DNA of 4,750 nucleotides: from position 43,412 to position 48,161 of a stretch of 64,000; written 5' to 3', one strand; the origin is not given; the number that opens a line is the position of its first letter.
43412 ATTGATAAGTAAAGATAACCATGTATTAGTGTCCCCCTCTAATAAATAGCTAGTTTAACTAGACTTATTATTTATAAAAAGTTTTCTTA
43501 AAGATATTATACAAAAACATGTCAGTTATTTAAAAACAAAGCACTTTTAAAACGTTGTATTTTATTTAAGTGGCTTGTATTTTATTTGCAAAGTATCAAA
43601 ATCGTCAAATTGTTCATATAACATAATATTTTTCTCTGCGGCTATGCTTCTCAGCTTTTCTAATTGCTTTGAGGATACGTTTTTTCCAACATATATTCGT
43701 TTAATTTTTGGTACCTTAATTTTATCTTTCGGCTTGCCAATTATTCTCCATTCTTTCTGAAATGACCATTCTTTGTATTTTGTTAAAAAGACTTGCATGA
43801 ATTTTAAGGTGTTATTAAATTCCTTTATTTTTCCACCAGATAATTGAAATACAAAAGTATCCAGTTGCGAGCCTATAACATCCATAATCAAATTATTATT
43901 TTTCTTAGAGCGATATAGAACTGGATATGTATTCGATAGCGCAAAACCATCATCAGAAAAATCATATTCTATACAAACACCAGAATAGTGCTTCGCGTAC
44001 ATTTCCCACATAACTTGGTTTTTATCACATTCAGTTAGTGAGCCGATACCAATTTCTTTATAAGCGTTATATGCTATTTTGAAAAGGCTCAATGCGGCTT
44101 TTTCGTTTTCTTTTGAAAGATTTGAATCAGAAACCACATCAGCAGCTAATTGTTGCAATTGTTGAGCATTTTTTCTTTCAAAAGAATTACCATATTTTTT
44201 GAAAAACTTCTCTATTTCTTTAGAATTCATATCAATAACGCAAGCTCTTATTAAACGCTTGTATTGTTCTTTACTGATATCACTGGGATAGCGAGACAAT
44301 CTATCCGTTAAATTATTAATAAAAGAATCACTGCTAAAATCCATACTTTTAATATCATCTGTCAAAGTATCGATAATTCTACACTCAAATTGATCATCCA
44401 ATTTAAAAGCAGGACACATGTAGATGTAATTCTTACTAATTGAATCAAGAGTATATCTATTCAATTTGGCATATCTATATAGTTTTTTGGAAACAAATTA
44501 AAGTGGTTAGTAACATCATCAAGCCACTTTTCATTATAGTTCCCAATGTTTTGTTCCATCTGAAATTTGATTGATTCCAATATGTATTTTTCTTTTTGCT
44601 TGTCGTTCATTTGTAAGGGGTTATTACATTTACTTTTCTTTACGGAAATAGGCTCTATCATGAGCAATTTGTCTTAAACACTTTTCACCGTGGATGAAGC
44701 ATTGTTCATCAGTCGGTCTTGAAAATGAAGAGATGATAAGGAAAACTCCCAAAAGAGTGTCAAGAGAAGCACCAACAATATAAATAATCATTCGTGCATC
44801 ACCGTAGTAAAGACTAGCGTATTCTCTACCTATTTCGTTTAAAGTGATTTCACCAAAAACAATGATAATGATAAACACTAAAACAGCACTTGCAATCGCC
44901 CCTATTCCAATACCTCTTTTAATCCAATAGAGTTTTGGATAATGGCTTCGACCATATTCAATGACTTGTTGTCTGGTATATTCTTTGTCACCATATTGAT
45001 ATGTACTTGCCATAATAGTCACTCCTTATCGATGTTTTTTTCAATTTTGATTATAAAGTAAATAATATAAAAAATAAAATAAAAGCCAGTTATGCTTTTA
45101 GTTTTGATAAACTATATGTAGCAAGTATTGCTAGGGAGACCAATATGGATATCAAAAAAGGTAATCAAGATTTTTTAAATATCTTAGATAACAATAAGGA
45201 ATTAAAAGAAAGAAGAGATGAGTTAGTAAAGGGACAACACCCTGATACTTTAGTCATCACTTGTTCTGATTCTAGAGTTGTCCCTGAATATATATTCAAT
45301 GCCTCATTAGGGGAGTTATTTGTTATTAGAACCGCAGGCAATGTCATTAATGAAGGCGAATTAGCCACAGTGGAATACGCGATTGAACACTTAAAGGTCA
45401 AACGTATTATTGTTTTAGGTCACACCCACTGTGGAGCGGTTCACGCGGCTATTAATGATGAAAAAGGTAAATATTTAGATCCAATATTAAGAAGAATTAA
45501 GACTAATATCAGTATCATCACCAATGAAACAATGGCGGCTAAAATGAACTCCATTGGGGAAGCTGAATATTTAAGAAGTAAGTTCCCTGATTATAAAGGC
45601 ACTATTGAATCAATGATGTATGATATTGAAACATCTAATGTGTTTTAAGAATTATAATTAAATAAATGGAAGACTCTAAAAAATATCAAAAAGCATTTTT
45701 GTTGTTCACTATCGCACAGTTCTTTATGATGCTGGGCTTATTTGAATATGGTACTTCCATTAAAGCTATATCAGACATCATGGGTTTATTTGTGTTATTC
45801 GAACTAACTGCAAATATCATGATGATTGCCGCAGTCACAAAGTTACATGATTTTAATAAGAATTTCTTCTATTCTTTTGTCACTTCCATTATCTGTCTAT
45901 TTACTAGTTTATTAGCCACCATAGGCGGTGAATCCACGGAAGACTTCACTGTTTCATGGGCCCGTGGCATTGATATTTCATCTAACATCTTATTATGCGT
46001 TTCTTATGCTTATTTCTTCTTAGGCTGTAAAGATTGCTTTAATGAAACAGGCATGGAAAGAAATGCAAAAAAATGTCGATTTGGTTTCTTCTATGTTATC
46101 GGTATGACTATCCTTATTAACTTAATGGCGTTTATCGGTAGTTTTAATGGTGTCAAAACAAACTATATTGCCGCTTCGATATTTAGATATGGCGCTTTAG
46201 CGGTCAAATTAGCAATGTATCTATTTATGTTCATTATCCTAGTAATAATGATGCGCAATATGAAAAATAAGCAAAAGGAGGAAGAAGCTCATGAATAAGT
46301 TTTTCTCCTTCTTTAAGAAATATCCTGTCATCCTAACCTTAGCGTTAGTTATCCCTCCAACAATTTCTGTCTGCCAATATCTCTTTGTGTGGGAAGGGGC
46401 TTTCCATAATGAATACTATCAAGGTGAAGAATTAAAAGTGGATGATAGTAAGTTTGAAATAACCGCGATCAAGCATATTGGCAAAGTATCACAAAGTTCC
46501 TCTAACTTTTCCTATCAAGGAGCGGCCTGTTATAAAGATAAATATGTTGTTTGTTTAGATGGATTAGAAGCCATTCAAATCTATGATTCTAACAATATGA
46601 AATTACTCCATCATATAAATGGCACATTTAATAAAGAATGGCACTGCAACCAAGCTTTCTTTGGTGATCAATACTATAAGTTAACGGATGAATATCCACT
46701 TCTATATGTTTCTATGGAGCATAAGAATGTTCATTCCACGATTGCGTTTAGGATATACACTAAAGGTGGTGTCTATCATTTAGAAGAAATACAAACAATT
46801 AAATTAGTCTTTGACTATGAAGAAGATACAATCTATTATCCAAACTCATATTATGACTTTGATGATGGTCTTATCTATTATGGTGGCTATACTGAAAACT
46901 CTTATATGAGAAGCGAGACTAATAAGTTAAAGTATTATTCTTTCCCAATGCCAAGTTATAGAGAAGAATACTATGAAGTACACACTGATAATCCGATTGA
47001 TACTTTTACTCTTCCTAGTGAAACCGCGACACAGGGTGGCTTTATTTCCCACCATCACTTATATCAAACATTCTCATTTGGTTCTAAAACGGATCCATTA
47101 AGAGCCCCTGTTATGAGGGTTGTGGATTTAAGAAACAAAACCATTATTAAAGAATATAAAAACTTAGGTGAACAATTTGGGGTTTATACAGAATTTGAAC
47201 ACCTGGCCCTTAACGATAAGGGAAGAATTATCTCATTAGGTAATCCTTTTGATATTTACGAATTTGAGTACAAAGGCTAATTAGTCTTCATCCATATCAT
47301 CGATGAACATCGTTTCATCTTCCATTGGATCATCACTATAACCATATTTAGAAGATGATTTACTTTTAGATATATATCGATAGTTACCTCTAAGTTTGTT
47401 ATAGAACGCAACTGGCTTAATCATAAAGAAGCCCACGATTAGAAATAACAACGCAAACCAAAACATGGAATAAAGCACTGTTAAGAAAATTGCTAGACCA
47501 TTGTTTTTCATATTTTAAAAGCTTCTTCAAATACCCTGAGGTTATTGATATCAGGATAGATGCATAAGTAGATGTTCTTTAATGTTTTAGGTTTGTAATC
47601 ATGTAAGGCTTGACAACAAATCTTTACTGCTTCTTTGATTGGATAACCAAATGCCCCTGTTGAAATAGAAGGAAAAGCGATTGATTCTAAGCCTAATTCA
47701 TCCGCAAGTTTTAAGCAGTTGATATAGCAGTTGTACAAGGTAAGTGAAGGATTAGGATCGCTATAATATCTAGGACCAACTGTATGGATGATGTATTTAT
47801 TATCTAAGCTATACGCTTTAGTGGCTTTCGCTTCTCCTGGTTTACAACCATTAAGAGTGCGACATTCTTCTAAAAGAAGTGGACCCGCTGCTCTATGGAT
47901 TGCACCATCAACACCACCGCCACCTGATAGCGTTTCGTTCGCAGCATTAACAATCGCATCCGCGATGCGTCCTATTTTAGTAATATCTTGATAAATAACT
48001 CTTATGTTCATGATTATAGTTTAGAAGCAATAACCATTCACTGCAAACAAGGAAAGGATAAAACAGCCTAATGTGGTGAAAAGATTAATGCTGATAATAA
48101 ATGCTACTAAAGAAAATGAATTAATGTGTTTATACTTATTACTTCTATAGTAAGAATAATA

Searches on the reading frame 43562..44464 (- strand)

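Call 71: search_protein_families(library=pfam, proteins=[window:43562-44464:-], max_evalue=1e-8)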
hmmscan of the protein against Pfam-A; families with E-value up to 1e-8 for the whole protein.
window:43562-44464:- (300 aa): 1 family
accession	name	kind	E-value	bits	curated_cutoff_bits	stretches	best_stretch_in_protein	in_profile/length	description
PF11185.13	DUF2971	-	5.8e-09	37.6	22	1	152-241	1-89/89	Protein of unknown function (DUF2971)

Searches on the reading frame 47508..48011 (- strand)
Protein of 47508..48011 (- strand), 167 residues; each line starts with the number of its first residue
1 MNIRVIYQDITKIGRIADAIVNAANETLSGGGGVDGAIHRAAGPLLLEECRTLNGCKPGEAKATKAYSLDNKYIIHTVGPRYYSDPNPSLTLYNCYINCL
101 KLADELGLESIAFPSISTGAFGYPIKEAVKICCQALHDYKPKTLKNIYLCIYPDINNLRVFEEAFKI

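Call 72: search_protein_families(library=pfam, proteins=[window:47508-48011:-], max_evalue=1e-8)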
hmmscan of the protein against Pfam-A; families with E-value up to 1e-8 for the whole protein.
window:47508-48011:- (167 aa): 1 family
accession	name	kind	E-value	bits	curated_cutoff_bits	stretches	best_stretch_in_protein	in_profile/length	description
PF01661.27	Macro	-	2.3e-43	147.3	22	1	21-132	1-118/118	Macro domain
